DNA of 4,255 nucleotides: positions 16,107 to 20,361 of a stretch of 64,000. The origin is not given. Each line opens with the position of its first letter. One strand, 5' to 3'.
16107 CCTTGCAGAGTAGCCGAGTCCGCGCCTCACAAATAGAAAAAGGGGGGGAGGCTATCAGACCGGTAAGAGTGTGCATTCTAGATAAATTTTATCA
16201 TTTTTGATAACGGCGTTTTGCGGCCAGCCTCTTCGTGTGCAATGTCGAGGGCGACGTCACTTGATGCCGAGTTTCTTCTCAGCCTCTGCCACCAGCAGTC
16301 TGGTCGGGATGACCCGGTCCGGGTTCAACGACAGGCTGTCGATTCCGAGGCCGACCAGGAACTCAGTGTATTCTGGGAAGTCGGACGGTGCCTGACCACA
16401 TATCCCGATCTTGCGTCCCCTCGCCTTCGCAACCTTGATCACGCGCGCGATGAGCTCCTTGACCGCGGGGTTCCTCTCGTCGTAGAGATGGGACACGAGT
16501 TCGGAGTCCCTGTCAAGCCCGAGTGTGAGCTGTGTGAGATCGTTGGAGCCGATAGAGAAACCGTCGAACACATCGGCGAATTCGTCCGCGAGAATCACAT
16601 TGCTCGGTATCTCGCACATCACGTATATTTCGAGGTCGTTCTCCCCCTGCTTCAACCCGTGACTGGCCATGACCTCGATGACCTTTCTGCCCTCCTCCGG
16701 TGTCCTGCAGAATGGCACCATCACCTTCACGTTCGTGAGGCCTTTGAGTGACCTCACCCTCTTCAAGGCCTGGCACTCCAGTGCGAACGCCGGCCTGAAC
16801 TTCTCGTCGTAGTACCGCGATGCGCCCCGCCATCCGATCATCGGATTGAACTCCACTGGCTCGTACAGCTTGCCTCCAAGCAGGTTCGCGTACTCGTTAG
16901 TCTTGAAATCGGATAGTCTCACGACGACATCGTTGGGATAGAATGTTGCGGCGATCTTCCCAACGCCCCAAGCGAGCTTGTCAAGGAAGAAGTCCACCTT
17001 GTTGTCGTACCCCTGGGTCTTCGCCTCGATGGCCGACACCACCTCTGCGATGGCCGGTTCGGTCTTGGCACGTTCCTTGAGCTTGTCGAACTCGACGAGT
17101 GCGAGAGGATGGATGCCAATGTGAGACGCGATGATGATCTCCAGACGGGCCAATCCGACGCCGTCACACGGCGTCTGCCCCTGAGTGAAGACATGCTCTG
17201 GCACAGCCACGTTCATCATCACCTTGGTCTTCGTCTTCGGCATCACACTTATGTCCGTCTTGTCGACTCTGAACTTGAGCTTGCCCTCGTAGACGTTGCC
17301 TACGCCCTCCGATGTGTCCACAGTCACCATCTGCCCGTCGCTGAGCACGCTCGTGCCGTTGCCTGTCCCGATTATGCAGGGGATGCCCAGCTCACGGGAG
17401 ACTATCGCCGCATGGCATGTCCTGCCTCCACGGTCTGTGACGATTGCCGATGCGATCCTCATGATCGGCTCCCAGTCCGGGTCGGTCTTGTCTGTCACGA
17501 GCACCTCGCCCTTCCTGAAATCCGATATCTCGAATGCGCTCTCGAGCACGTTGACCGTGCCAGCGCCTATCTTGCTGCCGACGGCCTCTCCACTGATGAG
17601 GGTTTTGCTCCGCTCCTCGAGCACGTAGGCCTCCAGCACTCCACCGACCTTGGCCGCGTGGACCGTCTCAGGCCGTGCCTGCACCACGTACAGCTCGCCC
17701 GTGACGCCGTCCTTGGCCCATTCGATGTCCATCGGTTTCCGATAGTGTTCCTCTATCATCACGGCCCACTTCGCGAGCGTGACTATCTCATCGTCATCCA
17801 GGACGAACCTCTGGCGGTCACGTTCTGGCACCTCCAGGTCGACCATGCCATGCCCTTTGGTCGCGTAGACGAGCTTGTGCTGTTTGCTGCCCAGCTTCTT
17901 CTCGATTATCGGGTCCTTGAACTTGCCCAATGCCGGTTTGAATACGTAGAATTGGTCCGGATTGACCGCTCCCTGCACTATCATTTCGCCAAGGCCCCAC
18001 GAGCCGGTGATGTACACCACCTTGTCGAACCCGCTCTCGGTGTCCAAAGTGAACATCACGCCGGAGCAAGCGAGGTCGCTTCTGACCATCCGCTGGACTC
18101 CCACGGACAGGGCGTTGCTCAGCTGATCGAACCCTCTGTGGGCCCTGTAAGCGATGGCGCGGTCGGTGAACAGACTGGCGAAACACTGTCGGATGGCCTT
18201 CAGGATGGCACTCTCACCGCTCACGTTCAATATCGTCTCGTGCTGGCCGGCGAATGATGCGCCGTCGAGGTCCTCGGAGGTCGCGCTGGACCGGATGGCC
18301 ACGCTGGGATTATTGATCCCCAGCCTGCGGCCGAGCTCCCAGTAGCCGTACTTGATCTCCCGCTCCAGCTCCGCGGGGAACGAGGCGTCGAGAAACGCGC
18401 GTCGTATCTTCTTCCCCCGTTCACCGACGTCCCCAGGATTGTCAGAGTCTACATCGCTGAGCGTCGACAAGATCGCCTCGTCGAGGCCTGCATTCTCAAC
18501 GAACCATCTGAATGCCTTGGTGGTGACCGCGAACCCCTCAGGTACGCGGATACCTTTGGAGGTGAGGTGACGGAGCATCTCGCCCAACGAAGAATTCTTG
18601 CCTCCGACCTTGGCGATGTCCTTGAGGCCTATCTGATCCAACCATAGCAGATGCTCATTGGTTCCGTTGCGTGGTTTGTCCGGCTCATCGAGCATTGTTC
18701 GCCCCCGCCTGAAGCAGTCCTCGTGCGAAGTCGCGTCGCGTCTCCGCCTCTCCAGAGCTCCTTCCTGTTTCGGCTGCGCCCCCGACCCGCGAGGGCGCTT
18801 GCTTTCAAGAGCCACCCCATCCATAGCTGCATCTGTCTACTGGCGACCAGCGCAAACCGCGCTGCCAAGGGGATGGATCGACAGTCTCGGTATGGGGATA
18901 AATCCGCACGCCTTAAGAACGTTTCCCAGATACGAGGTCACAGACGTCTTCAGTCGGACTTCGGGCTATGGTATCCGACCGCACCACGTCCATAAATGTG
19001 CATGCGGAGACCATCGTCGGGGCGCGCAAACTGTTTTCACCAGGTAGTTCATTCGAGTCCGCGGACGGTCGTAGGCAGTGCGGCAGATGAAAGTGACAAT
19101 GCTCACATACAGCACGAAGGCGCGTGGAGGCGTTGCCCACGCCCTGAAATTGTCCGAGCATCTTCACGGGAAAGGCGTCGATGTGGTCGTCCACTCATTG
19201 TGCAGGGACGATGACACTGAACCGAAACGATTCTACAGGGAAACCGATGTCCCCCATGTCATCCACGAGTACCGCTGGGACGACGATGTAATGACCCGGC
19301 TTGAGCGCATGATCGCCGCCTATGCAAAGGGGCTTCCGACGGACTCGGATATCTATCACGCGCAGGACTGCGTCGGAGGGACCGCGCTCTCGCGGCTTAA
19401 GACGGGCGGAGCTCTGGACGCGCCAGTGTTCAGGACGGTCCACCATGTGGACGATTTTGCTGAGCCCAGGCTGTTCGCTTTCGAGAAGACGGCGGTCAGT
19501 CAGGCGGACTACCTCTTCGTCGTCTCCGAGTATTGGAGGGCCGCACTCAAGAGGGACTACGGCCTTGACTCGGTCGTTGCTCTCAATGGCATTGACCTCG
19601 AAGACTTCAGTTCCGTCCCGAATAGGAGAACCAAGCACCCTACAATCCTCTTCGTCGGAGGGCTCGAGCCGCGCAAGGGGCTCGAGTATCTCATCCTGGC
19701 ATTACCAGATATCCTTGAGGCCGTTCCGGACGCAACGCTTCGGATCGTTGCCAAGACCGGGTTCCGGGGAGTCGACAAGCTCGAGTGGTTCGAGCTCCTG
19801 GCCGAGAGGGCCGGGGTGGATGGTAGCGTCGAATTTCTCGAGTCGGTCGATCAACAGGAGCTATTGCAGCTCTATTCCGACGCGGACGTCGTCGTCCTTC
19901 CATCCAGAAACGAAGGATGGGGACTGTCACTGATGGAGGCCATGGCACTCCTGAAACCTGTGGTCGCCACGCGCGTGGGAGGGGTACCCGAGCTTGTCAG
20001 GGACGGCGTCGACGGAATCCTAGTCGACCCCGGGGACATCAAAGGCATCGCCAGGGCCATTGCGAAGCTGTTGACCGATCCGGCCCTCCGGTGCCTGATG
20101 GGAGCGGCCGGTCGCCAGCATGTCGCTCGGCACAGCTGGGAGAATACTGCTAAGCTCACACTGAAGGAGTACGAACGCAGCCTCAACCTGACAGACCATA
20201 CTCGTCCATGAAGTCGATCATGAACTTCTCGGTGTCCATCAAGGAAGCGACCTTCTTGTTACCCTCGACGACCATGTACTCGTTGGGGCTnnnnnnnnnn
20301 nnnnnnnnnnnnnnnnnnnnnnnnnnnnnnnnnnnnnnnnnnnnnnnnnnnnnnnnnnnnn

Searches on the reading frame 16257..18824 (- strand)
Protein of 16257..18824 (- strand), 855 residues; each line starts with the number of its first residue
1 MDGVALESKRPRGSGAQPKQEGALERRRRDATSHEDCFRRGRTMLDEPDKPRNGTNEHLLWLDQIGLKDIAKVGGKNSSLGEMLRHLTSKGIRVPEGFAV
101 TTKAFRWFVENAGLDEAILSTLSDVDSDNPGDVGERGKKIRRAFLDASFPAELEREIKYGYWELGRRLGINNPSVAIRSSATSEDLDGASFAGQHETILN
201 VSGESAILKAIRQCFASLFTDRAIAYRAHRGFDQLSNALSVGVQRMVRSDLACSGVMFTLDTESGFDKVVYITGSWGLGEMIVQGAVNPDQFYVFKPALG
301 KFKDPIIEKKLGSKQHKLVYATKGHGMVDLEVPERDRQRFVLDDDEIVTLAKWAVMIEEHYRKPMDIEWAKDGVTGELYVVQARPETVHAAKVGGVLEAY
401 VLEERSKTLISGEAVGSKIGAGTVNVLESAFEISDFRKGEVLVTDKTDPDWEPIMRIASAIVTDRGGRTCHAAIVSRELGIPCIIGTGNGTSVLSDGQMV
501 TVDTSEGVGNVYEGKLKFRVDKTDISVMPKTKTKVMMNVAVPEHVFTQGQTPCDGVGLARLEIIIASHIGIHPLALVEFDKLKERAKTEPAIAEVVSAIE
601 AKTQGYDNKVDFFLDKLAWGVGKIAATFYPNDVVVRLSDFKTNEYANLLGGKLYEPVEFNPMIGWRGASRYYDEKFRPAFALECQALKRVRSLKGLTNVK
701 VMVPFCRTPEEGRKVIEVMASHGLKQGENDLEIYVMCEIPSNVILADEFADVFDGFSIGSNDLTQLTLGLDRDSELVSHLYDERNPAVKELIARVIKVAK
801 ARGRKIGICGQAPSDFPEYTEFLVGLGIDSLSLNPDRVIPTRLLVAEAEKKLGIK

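Call 29: search_protein_families(library=pfam, proteins=[window:16257-18824:-])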
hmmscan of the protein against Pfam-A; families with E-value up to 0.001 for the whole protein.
window:16257-18824:- (855 aa): 3 families
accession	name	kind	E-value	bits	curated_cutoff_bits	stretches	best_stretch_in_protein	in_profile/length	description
PF01326.24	PPDK_N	-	2.3e-117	392.4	27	1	72-392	3-315/328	Pyruvate phosphate dikinase, AMP/ATP-binding domain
PF02896.24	PEP-utilizers_C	-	2.2e-66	224.5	22.8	1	525-848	12-291/293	PEP-utilising enzyme, PEP-binding domain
PF00391.29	PEP-utilizers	-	7.7e-27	93.1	23.1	1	436-507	1-72/72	PEP-utilising enzyme, mobile domain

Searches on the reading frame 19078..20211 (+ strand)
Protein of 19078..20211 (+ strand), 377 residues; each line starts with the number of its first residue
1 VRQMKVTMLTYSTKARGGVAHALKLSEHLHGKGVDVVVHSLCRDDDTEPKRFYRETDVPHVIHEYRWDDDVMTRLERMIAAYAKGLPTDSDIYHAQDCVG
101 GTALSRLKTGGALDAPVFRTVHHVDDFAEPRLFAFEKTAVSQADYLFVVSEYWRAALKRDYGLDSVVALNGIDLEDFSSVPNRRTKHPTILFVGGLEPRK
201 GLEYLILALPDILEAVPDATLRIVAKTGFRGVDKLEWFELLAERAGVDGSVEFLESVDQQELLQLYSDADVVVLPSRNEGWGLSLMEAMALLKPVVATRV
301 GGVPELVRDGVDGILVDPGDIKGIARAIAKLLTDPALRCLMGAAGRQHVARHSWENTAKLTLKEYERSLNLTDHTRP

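Call 12: search_protein_families(library=pfam, proteins=[window:19078-20211:+], max_evalue=0.001)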
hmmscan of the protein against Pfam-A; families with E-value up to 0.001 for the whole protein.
window:19078-20211:+ (377 aa): 6 families
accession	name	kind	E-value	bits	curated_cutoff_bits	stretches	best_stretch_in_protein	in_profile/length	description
PF00534.26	Glycos_transf_1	-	5.4e-41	140.4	26.4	1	179-347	7-171/172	Glycosyl transferases group 1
PF13692.12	Glyco_trans_1_4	-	3.2e-37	128.4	27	1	188-334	2-142/142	Glycosyl transferases group 1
PF13439.12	Glyco_transf_4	-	1.8e-17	64.3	28.5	1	17-175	3-169/170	Glycosyltransferase Family 4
PF20706.3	GT4-conflict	-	2e-12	47.2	26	1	172-359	181-383/385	Family 4 Glycosyltransferase in conflict systems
PF13524.12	Glyco_trans_1_2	-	2.6e-10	40.9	25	1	213-359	6-140/144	Glycosyl transferase-like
PF13579.12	Glyco_trans_4_4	-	4.1e-09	37.4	29.7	1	17-165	2-149/158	Glycosyl transferase 4-like domain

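Call 47: search_protein_families(library=ncbifam, proteins=[window:19078-20211:+], max_evalue=1e-10)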
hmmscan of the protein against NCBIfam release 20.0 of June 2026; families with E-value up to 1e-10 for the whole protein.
window:19078-20211:+ (377 aa): 18 families
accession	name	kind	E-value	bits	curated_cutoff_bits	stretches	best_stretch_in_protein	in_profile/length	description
TIGR04047.1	MSMEG_0565_glyc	hypoth_equivalog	3e-71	240.5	259.85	1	5-366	1-372/373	MSMEG_0565 family glycosyltransferase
NF041876.1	EPS_EpsE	equivalog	4.1e-38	131.6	400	1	149-352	168-379/389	exopolysaccharide biosynthesis GT4 family glycosyltransferase EpsE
TIGR03449.1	mycothiol_MshA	equivalog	5.1e-38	131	462.5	1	136-369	158-404/406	D-inositol-3-phosphate glycosyltransferase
TIGR02149.1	glgA_Coryne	subfamily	1.2e-29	103.7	302.4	1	136-367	138-389/391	glycogen synthase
TIGR03088.1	stp2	hypoth_equivalog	1.1e-25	90.6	409.05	1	182-367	189-372/374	TIGR03088 family PEP-CTERM/XrtA system glycosyltransferase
TIGR03999.1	thiol_BshA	equivalog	2.6e-22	79.3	273.7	1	239-365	245-370/375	N-acetyl-alpha-D-glucosaminyl L-malate synthase BshA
TIGR04063.1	stp3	hypoth_equivalog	2e-21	76.3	442.05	1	135-367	150-394/397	TIGR04063 family PEP-CTERM/XrtA system glycosyltransferase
NF038229.1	Glyco4_Geo_Pelo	equivalog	3e-20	72.5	400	1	170-352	140-319/338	GPMC system family 4 glycosyltransferase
NF041010.1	glycosy_Agl16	equivalog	5e-17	61.8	575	1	114-367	104-350/352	glycosylation protein Agl16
NF047684.1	TeichurnBiosyTuaC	equivalog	6.1e-17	61.6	550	1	133-367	156-388/391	teichuronic acid biosynthesis protein TuaC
TIGR04157.1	glyco_rSAM_CFB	subfamily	7.1e-17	61.5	400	1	133-347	160-379/406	TIGR04157 family glycosyltransferase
NF038255.1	exopoly_VpsD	equivalog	3.8e-14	52.3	300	1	141-302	155-316/381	VpsD family glycosyltransferase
NF053787.1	GlcN_PG_synth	equivalog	4.5e-14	52.1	480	1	256-367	249-358/361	N-acetylglucosaminyl phosphatidylglycerol synthase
NF012028.0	PRK15484.1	subfamily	9.2e-14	51.3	618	1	119-359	123-369/380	lipopolysaccharide N-acetylglucosaminyltransferase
NF038295.1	EPS_HpsP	equivalog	2.2e-13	50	550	1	184-367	204-386/388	hormogonium polysaccharide biosynthesis glycosyltransferase HpsP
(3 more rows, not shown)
